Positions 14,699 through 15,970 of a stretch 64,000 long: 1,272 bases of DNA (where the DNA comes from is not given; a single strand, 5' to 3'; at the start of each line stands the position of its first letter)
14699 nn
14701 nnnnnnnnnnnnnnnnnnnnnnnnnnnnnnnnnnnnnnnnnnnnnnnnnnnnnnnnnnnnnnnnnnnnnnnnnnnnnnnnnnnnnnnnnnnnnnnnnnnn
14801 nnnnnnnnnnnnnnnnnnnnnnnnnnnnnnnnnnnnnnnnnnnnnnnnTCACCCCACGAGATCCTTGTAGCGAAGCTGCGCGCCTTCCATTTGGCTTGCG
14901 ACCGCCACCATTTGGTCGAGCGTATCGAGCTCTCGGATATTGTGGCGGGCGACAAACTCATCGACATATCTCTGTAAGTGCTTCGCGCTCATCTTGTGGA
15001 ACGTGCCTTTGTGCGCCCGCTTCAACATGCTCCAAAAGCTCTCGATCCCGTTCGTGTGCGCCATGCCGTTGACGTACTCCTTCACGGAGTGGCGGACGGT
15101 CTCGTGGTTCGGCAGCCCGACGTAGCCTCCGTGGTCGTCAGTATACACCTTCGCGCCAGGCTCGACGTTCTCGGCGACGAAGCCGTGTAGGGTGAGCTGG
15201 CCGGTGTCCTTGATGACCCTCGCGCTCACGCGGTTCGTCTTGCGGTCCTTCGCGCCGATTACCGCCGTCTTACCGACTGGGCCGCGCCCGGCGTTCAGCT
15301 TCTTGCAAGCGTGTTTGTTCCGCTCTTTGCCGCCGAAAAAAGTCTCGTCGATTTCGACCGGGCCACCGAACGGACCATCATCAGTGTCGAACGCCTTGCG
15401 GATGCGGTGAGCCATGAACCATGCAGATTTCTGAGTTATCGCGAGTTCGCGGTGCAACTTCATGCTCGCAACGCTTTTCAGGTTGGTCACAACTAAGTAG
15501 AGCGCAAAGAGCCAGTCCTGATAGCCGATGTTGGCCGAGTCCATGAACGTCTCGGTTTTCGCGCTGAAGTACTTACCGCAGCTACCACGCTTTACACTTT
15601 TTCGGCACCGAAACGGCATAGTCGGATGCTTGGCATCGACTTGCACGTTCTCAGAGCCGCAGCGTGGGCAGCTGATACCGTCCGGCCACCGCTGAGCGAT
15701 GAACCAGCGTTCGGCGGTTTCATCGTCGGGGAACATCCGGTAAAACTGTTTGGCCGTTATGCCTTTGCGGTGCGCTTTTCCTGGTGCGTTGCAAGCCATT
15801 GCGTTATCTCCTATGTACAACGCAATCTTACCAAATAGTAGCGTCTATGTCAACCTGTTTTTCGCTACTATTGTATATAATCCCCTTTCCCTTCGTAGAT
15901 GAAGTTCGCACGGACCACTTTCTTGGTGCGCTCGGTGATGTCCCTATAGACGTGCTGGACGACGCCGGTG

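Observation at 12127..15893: Complete IS1595-family transposon carrying a restriction-modification gene, inserted into a gene that can be rebuilt exactly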

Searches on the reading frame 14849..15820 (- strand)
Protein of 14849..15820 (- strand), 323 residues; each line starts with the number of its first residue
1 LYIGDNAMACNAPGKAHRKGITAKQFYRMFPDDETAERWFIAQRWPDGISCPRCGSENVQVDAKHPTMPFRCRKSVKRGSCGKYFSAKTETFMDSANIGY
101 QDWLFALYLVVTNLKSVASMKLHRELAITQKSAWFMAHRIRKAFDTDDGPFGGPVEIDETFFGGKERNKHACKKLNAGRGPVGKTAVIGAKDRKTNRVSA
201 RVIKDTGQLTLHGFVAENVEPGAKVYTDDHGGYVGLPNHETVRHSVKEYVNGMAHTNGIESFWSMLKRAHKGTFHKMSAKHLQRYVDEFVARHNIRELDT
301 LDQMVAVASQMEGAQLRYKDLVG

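Call 6: search_protein_families(library=pfam, proteins=[window:14849-15820:-], max_evalue=0.01)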
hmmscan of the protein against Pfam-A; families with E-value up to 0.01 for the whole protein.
window:14849-15820:- (323 aa): 2 families
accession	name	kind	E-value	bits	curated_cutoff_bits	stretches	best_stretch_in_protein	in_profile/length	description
PF12762.13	DDE_Tnp_IS1595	-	8.3e-40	136.7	27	1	152-294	3-153/153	ISXO2-like transposase domain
PF12760.12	Zn_ribbon_IS1595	-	1.6e-06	28.4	25.4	1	31-74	1-42/46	Transposase zinc-ribbon domain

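Call 7: search_protein_families(library=ncbifam, proteins=[window:14849-15820:-], max_evalue=0.01)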
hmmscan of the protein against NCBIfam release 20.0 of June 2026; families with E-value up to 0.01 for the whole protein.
window:14849-15820:- (323 aa): 2 families
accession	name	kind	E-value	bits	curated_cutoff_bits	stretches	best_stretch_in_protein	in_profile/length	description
NF033547.1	transpos_IS1595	equivalog_domain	8.9e-54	182.6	75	1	98-296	4-215/215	IS1595 family transposase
NF011482.0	PRK14892.1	equivalog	0.005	16.7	109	1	44-98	17-65/101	putative transcription elongation factor Elf1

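Call 9: search_protein_families(library=padloc, proteins=[window:14849-15820:-], max_evalue=0.01)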
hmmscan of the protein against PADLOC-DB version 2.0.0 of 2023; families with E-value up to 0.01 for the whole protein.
window:14849-15820:- (323 aa): 0 families

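Call 11: find_encoding_contigs(protein=window:14849-15820:-, flank=10000, max_places=10)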
Protein window:14849-15820:- (323 aa): no gene with exactly this product is on record in the collection.

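Call 13: find_encoding_contigs(protein=window:14849-15799:-, flank=10000, max_places=10)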
Protein window:14849-15799:- (316 aa): no gene with exactly this product is on record in the collection.

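Call 23: find_related_loci(query=window:14849-15799:-, collection=genome_contigs, flank=6000)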
Query window:14849-15799:- (316 aa) in genome_contigs; peptide patterns used: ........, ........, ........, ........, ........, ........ (x = any residue, [..] = any of these).
598 stretches matched a pattern (row limit reached: there are more); 589 encode a relative of the query (tblastn E <= 1e-3); the best 80 are kept; 80 distinct loci.
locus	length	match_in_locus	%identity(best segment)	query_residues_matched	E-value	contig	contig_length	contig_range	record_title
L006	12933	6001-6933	62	4-315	9e-136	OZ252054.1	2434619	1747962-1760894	MAG: Nitrosomonadaceae bacterium isolate 9c97f299-a666-4cbf-9997-db5d9bcd025d genome assembly, chromosome: 1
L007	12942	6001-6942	61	1-315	1e-130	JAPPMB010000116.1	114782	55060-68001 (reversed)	MAG: Bryobacterales bacterium isolate RHO3_bin_36 NODE_400_length_114782_cov_12.554342, whole genome shotgun sequence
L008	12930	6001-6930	60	4-315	2e-128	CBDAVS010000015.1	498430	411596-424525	MAG: uncultured Rhodobacter sp. isolate 0387c818-dba8-4a11-a5d3-952c4dc739e2 genome assembly, contig: contig_15, whole g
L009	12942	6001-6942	60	5-315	2e-128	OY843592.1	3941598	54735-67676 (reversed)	MAG: bacterium isolate 70215dce-3925-452b-89ef-f300e4ed0d2f genome assembly, chromosome: 1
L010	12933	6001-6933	60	4-316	7e-128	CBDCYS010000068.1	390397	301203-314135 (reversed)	MAG: Bryobacterales bacterium isolate 6130ab36-0be1-4cbc-8e40-5b7dbad0252f genome assembly, contig: contig_68, whole gen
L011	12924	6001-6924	59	5-316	8e-127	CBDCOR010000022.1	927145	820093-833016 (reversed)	MAG: Acidobacteriota bacterium isolate 12027c94-f6f4-4eaf-a87d-71b3b0204df9 genome assembly, contig: contig_22, whole ge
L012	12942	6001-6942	60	1-316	2e-126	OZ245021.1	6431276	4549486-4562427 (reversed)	MAG: Gammaproteobacteria bacterium isolate 67a87912-4c7a-4147-b5b2-fff17a58665b genome assembly, chromosome: 1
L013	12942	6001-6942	60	1-316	4e-126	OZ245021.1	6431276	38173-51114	MAG: Gammaproteobacteria bacterium isolate 67a87912-4c7a-4147-b5b2-fff17a58665b genome assembly, chromosome: 1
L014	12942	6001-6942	60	1-316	3e-126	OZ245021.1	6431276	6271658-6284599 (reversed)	MAG: Gammaproteobacteria bacterium isolate 67a87912-4c7a-4147-b5b2-fff17a58665b genome assembly, chromosome: 1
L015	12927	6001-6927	59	1-315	4e-124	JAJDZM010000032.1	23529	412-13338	MAG: Candidatus Binatia bacterium isolate jk18x40bins.50 k141_1089107, whole genome shotgun sequence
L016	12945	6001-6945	57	1-315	2e-122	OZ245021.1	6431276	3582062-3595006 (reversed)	MAG: Gammaproteobacteria bacterium isolate 67a87912-4c7a-4147-b5b2-fff17a58665b genome assembly, chromosome: 1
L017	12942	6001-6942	58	1-315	6e-121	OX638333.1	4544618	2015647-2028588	MAG: uncultured Roseovarius sp. isolate 0960d9d8-4bad-4d80-bc08-db261909ad42 genome assembly, chromosome: 1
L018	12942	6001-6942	58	1-315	6e-121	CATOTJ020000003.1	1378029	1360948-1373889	MAG: uncultured Limibaculum sp. isolate b63fced4-1a4c-4b42-b693-e39f1c94bd2f genome assembly, contig: contig_3, whole ge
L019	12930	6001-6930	59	4-315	2e-120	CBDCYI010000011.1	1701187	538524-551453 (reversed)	MAG: Candidatus Marinacidobacterales bacterium isolate b59a947e-d931-455a-aa23-38fe8c6b6c4e genome assembly, contig: con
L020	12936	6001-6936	58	1-315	1e-116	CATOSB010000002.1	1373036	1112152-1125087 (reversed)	MAG: uncultured Rhodobacteraceae bacterium isolate f94b6688-853e-4832-a164-06a7adc5b4b5 genome assembly, contig: contig_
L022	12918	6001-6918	56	5-315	9e-116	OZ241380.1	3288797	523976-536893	MAG: Arenicellales bacterium isolate 48bea495-cb59-4622-83a6-b71c21f957df genome assembly, chromosome: 1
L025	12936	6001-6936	58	1-315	4e-115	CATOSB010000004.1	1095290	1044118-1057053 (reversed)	MAG: uncultured Rhodobacteraceae bacterium isolate f94b6688-853e-4832-a164-06a7adc5b4b5 genome assembly, contig: contig_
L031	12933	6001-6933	56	1-315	4e-110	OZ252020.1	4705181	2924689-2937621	MAG: Micropepsaceae bacterium isolate 538059a7-acac-4e6d-9530-fab91652936d genome assembly, chromosome: 1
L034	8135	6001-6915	54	5-315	3e-109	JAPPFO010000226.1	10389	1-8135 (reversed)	MAG: Chloroflexota bacterium isolate RHO1_bin_32 NODE_8435_length_10389_cov_4.840720, whole genome shotgun sequence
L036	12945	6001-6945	53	1-315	5e-107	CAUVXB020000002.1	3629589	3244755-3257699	MAG: Alphaproteobacteria bacterium isolate 8c258d8c-a111-4014-ac25-dd31ebeb1c18 genome assembly, contig: contig_2, whole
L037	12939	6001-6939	53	1-315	1e-106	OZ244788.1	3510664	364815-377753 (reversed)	MAG: uncultured Pseudohongiella sp. isolate 557b9bf4-2e8a-47be-828a-ee55f768ebc5 genome assembly, chromosome: 1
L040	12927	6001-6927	50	1-314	7e-105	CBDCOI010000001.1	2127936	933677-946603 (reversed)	MAG: Nitrosopumilaceae archaeon isolate fec153ef-6954-4ee0-80d4-06340fe0f1b3 genome assembly, contig: contig_1, whole ge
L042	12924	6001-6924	52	5-315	2e-104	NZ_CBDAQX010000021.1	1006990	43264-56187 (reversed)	MAG: Ruegeria sp. isolate be8b7efa-ab9a-45c0-87a5-e9fab77ebccc contig_20, whole genome shotgun sequence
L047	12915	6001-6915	54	5-315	1e-106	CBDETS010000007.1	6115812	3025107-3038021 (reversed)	MAG: Paracoccaceae bacterium isolate d64af6e7-52e0-4969-a89a-2429f2ada3a2 genome assembly, contig: contig_6, whole genom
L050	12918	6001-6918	50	4-315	2e-100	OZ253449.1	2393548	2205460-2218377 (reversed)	MAG: Chloroflexota bacterium isolate 8b289e7f-9ee3-435e-915a-43c010b151c3 genome assembly, chromosome: 1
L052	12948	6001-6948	51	1-315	7e-100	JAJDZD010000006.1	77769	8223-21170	MAG: Chloroflexota bacterium isolate jk18x40bins.16 k141_521521, whole genome shotgun sequence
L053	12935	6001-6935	55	5-315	3e-99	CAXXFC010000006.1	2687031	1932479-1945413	MAG: Arenicellales bacterium isolate 9a01abd2-b5de-4981-b0ad-ec789211487c genome assembly, contig: contig_6, whole genom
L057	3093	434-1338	56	1-315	3e-97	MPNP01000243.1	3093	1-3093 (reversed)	MAG: Rhodobacteraceae bacterium bin131 NODE_13522_length_3093_cov_18.9612_ID_27043, whole genome shotgun sequence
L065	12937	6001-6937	53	1-314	8e-85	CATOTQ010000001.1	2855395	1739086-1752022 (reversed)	MAG: uncultured Parasphingorhabdus sp. isolate df269ce3-95a5-471a-b687-7fc4378fab07 genome assembly, contig: contig_1, w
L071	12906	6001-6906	45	15-315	2e-79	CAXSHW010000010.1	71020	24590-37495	MAG: uncultured Pyrinomonadaceae bacterium isolate private_X4_metawrap_bin.3 genome assembly, contig: private_X4_metawra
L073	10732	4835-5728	44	14-315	2e-78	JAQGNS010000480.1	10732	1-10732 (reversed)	MAG: Nevskia sp. isolate RYN_593 scaffold_1380360, whole genome shotgun sequence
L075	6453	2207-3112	42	11-315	4e-77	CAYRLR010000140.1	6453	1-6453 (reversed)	MAG TPA_asm: uncultured Anderseniella sp. isolate binchicken_co47_128 genome assembly, contig: NODE_9817_length_6453_cov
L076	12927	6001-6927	47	5-315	6e-77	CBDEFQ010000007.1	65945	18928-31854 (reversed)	MAG: Candidatus Poriferihabitaceae bacterium isolate da5b587c-8cf9-44ca-83e5-6f8e844eeb51 genome assembly, contig: conti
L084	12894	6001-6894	42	14-315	3e-74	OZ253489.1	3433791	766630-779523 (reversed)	MAG: Dehalococcoidia bacterium isolate ffb8934b-577b-4777-8369-15bafc51d39f genome assembly, chromosome: 1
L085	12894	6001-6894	42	14-315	3e-74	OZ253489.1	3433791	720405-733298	MAG: Dehalococcoidia bacterium isolate ffb8934b-577b-4777-8369-15bafc51d39f genome assembly, chromosome: 1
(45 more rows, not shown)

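Call 28: search_protein_families(library=pfam, proteins=[L008:6963-7832:+, L008:7829-8443:+, L017:6975-7610:+, L017:7613-8311:+, L020:7740-9155:-, L022:7062-8075:+, L037:6984-8369:+, L042:6957-7679:+, L042:7683-8351:+, L053:7807-9279:+], max_evalue=0.001)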
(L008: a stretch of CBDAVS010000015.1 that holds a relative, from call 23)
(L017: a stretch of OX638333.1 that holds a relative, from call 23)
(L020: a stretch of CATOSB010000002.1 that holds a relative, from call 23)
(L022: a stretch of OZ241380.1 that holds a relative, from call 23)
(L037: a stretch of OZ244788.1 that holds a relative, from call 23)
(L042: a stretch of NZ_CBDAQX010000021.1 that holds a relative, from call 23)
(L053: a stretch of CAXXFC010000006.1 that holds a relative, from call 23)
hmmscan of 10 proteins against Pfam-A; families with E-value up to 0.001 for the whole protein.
L008:6963-7832:+ (289 aa): 1 family
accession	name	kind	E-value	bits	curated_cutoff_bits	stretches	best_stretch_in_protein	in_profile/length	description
PF01555.25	N6_N4_Mtase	-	2.1e-49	168.9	26.7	1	37-259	2-220/221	DNA methylase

L008:7829-8443:+ (204 aa): 1 family
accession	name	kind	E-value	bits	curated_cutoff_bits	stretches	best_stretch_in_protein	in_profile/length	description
PF09195.17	Endonuc-BglII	-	1.2e-31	110.1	26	1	13-203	2-163/163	Restriction endonuclease BglII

L017:6975-7610:+ (211 aa): 1 family
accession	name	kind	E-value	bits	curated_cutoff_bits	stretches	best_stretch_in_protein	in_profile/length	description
PF05063.20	MT-A70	-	5.9e-29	101.6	23.9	1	19-190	1-172/172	MT-A70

L017:7613-8311:+ (232 aa): 1 family
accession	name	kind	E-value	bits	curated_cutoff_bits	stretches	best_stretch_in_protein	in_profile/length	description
PF09195.17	Endonuc-BglII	-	5.4e-38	130.7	26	1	24-219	1-163/163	Restriction endonuclease BglII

L020:7740-9155:- (471 aa): 5 families
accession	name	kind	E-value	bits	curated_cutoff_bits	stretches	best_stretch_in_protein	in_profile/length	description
PF03050.20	DDE_Tnp_IS66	-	2.2e-33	116.3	23.1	1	158-437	2-283/284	Transposase IS66 family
PF20042.4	DUF6444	-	4.9e-17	62.8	27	1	14-81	20-83/85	Family of unknown function (DUF6444)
PF13005.12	zf-IS66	-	1.1e-06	29.4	27.3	1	97-142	2-45/46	zinc-finger binding domain of transposase IS66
PF16808.10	PKcGMP_CC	-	0.00012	22.1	35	1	17-41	9-33/35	Coiled-coil N-terminus of cGMP-dependent protein kinase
PF13610.12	DDE_Tnp_IS240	-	0.00019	22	27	0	404-452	90-138/139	DDE domain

L022:7062-8075:+ (337 aa): 2 families
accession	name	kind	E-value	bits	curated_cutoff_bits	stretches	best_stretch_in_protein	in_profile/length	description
PF01555.25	N6_N4_Mtase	-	2.9e-47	161.9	26.7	1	12-278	1-220/221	DNA methylase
PF02086.21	MethyltransfD12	-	4.8e-05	23.6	22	0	227-282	7-63/253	D12 class N6 adenine-specific DNA methyltransferase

L037:6984-8369:+ (461 aa): 3 families
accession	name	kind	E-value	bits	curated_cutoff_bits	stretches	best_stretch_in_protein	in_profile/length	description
PF01555.25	N6_N4_Mtase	-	1e-41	143.7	26.7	1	33-376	1-218/221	DNA methylase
PF01844.29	HNH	-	3e-07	30.9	21.4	1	425-461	1-38/47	HNH endonuclease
PF14279.12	HNH_5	-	1.5e-06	28.5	27.5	1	425-461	1-37/56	HNH endonuclease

L042:6957-7679:+ (240 aa): 1 family
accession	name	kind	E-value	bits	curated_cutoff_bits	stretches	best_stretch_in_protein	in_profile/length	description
PF01555.25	N6_N4_Mtase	-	3.5e-11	43.9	26.7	1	160-239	133-212/221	DNA methylase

L042:7683-8351:+ (222 aa): 0 families

L053:7807-9279:+ (490 aa): 1 family
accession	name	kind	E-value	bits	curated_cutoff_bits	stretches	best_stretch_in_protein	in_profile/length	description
PF01555.25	N6_N4_Mtase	-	1.6e-37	130.1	26.7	1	28-318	27-221/221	DNA methylase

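Call 29: search_protein_families(library=pfam, proteins=[L057:1374-2183:+, L065:6958-7887:+, L065:7887-8498:+, L071:6911-7966:+, L071:7923-8663:+, L075:3115-4389:+, L075:4355-5017:+, L076:7766-9007:-, L076:9105-9872:+, L084:7058-8464:+], max_evalue=0.001)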
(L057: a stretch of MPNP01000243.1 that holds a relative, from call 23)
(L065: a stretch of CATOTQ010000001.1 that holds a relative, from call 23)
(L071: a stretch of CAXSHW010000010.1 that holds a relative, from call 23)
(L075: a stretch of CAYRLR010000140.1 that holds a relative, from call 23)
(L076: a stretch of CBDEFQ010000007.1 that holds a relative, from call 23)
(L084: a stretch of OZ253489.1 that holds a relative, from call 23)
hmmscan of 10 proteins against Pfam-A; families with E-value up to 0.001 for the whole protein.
L057:1374-2183:+ (269 aa): 2 families
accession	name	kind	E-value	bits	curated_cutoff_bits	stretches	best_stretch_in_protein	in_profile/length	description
PF01555.25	N6_N4_Mtase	-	2.3e-41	142.6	26.7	1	32-263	1-221/221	DNA methylase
PF01170.24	UPF0020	-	0.00043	20.5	22.3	0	203-249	7-54/197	RMKL-like, methyltransferase domain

L065:6958-7887:+ (309 aa): 1 family
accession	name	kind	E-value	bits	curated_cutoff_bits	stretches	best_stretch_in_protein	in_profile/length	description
PF01555.25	N6_N4_Mtase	-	4.3e-48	164.6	26.7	1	57-279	2-220/221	DNA methylase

L065:7887-8498:+ (203 aa): 1 family
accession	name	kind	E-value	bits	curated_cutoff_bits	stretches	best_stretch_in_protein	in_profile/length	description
PF09195.17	Endonuc-BglII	-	2.3e-30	105.9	26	1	11-200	1-161/163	Restriction endonuclease BglII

L071:6911-7966:+ (351 aa): 1 family
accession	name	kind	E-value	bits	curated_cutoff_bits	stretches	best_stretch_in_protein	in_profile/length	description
PF00145.23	DNA_methylase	-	1.1e-83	281.9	22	1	45-335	2-322/324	C-5 cytosine-specific DNA methylase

L071:7923-8663:+ (246 aa): 0 families

L075:3115-4389:+ (424 aa): 1 family
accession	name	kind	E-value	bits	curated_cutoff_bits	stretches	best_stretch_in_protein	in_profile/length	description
PF00145.23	DNA_methylase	-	1.9e-44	152.8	22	1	37-401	1-323/324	C-5 cytosine-specific DNA methylase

L075:4355-5017:+ (220 aa): 0 families

L076:7766-9007:- (413 aa): 1 family
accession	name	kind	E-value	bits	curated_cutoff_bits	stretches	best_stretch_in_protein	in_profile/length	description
PF00665.32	rve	-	4.6e-05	24.1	32.6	1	195-283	10-100/102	Integrase core domain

L076:9105-9872:+ (255 aa): 1 family
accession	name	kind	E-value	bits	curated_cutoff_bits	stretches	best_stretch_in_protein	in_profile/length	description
PF14511.12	RE_EcoO109I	-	3.6e-46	157.9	22.5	1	23-209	5-194/198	Type II restriction endonuclease EcoO109I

L084:7058-8464:+ (468 aa): 4 families
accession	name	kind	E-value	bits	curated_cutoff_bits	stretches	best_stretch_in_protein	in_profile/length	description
PF01555.25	N6_N4_Mtase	-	1.3e-42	146.7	26.7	1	37-303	1-217/221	DNA methylase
PF04471.18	Mrr_cat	-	1.5e-05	25.5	21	1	364-415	24-77/115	Restriction endonuclease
PF13649.12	Methyltransf_25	-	0.00044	21.3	27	0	271-322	1-54/97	Methyltransferase domain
PF05724.17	TPMT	-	0.00087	19.5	26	0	240-304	9-74/218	Thiopurine S-methyltransferase (TPMT)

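Call 48: search_protein_families(library=pfam, proteins=[L011:7221-7898:-, L034:7134-7895:-, L036:7180-7791:-, L073:5901-6713:+, L085:8658-10022:+, L071:7923-8663:+, L053:7163-7573:+, L050:7126-7650:-, L076:7231-7710:+], max_evalue=0.01)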
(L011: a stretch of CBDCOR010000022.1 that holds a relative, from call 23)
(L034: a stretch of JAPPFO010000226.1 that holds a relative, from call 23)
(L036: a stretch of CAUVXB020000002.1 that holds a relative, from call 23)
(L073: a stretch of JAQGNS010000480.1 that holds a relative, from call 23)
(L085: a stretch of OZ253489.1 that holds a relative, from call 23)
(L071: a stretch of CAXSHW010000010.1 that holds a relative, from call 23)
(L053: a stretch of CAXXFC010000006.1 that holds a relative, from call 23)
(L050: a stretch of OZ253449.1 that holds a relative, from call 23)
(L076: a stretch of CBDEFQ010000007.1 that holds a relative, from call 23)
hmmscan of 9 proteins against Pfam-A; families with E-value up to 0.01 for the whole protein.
L011:7221-7898:- (225 aa): 0 families

L034:7134-7895:- (253 aa): 1 family
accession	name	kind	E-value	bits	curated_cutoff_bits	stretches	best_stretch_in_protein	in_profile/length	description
PF21384.2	Cas3_I-F_Cas2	-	0.0016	19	27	1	190-244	15-67/79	CRISPR-associated nuclease/helicase Cas3, I-F/YPEST, Cas2 domain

L036:7180-7791:- (203 aa): 0 families

L073:5901-6713:+ (270 aa): 0 families

L085:8658-10022:+ (454 aa): 10 families
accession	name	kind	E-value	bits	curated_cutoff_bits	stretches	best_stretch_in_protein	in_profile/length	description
PF01555.25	N6_N4_Mtase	-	1.2e-42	146.8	26.7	1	37-304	1-218/221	DNA methylase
PF04471.18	Mrr_cat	-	2.2e-05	25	21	1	364-415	24-77/115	Restriction endonuclease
PF13649.12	Methyltransf_25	-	0.00043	21.4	27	1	271-322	1-54/97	Methyltransferase domain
PF05724.17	TPMT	-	0.00082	19.5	26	1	240-304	9-74/218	Thiopurine S-methyltransferase (TPMT)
PF08241.18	Methyltransf_11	-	0.0011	20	21.2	0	275-316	4-44/95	Methyltransferase domain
PF13847.12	Methyltransf_31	-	0.0014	18.7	27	1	267-313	3-52/145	Methyltransferase domain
PF03602.21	Cons_hypoth95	-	0.0015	18.7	24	0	24-52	99-129/182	Conserved hypothetical protein 95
PF02086.21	MethyltransfD12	-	0.0036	17.5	22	0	16-50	156-191/253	D12 class N6 adenine-specific DNA methyltransferase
PF08242.18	Methyltransf_12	-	0.0048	18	30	0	276-315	5-46/98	Methyltransferase domain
PF02353.26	CMAS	-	0.007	16.1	27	0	266-329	61-125/273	Mycolic acid cyclopropane synthetase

L071:7923-8663:+ (246 aa): 0 families

L053:7163-7573:+ (136 aa): 1 family
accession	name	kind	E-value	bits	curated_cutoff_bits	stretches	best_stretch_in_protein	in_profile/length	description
PF15738.11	YafQ_toxin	-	5e-05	23.9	30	1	21-114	3-85/88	Bacterial toxin of type II toxin-antitoxin system, YafQ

L050:7126-7650:- (174 aa): 0 families

L076:7231-7710:+ (159 aa): 1 family
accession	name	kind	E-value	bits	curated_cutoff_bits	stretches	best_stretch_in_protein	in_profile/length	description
PF01555.25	N6_N4_Mtase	-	1.4e-26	94.3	26.7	1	4-155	69-205/221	DNA methylase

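Call 65: search_dna_similar(query=window:14849-15799:-, collection=plasmids, mode=protein, max_rows=25)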
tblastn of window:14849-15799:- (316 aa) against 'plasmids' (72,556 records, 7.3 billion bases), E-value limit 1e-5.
Records with a match: 428; places in all: 605; records where one place covers at least 80% of the query: 317.
Best place of each record, by identity: <60% 428.
By first word of the organism name: Sinorhizobium 39; Pseudosulfitobacter 30; Ralstonia 29; Acinetobacter 29; Xanthomonas 18; Aeromonas 17; Rhizobium 14; Mesorhizobium 13; Haloarcula 11; Bacteroides 8; and 100 more.
By predicted mobility (MOB-suite, as given by PLSDB): non-mobilizable 221; conjugative 127; mobilizable 80.
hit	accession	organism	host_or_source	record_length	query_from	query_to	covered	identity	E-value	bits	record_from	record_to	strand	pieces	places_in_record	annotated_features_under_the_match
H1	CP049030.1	Rhodobacteraceae bacterium SC52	Apostichopus japonicus,pure ...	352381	6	302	94%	40.0%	6e-57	205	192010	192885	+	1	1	none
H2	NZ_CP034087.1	Methylocystis rosea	cell culture,groundwater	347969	19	316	94%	38.0%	4e-50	185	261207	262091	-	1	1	IS1595 family transposase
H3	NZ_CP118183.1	Entomospira culicis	Culex pipiens,cell culture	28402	23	315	93%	35.8%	1e-51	190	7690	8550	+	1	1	IS1595 family transposase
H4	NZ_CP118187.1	Entomospira culicis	Culex pipiens,cell culture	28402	23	315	93%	35.8%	1e-51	190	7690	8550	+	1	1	IS1595 family transposase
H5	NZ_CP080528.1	Mesorhizobium sp. AR07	Oxytropis sp.,Cell culture,root nodule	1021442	21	316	94%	34.7%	3e-41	159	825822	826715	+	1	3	record has no annotation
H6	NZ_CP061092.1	Roseomonas marmotae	Marmota himalayana,pure culture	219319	23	313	92%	35.1%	3e-40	157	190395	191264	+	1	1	IS1595 family transposase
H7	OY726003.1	Phocaeicola massiliensis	-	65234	23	285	83%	38.3%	1e-42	164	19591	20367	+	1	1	record has no annotation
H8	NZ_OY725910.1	Bacteroides finegoldii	-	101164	23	293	86%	36.6%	8e-40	155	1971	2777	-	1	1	none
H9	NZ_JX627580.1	Methylobacterium oryzae CBMB20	-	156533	26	289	84%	37.0%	2e-40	157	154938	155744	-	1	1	IS1595 family transposase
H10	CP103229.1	Bacteroides faecis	Homo sapiens,cell culture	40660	23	291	85%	36.1%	3e-39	154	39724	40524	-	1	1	IS1595 family transposase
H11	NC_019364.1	Sulfitobacter guttiformis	-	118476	25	316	92%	31.8%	2e-33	137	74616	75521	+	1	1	IS1595 family transposase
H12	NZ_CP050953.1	Rhodococcus sp. DMU1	cell culture,activated sludge in our lab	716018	6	310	97%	30.2%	3e-26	116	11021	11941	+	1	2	none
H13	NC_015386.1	Treponema succinifaciens DSM 2489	colon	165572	14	287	87%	33.4%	7e-36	144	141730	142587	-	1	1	IS1595 family transposase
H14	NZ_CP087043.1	Pseudosulfitobacter pseudonitzschiae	Mediolabrus comicus,The surface ...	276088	35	316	89%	32.4%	2e-35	142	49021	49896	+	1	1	IS1595 family transposase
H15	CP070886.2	Pseudosulfitobacter pseudonitzschiae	Skeletonema costatum,The surface ...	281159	35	316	89%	32.4%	2e-35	142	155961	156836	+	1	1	IS1595 family transposase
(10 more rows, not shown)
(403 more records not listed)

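Call 79: search_protein_families(library=padloc, proteins=[L011:7221-7898:-, L034:7134-7895:-, L036:7180-7791:-, L073:5901-6713:+, L042:7683-8351:+, L071:7923-8663:+, L075:4355-5017:+, L050:7126-7650:-, L047:7054-7479:-, L020:6932-7420:-], max_evalue=0.01)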
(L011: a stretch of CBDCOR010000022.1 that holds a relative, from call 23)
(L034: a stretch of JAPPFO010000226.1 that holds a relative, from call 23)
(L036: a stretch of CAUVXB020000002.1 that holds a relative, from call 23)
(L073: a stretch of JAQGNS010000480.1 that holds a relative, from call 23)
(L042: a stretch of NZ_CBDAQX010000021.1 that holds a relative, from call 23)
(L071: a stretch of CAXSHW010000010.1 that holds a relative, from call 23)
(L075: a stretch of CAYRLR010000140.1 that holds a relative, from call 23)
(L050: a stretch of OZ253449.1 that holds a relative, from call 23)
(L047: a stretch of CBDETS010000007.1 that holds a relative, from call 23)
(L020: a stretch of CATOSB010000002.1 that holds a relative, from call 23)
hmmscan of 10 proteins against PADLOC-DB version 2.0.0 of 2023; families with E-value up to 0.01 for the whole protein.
L011:7221-7898:- (225 aa): 0 families

L034:7134-7895:- (253 aa): 0 families

L036:7180-7791:- (203 aa): 0 families

L073:5901-6713:+ (270 aa): 0 families

L042:7683-8351:+ (222 aa): 2 families
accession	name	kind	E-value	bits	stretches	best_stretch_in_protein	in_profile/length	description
PDLC03487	REase_II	-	4.3e-40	135.6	1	10-214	11-220/227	Type II restriction enzyme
PDLC00396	SduA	-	0.0012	16.3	1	46-125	53-133/230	DUF4263 domain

L071:7923-8663:+ (246 aa): 0 families

L075:4355-5017:+ (220 aa): 1 family
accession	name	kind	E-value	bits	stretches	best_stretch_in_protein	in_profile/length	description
PDLC03501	REase_II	-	7.3e-71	236.6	1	3-157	2-156/285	Type II restriction enzyme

L050:7126-7650:- (174 aa): 0 families

L047:7054-7479:- (141 aa): 0 families

L020:6932-7420:- (162 aa): 0 families
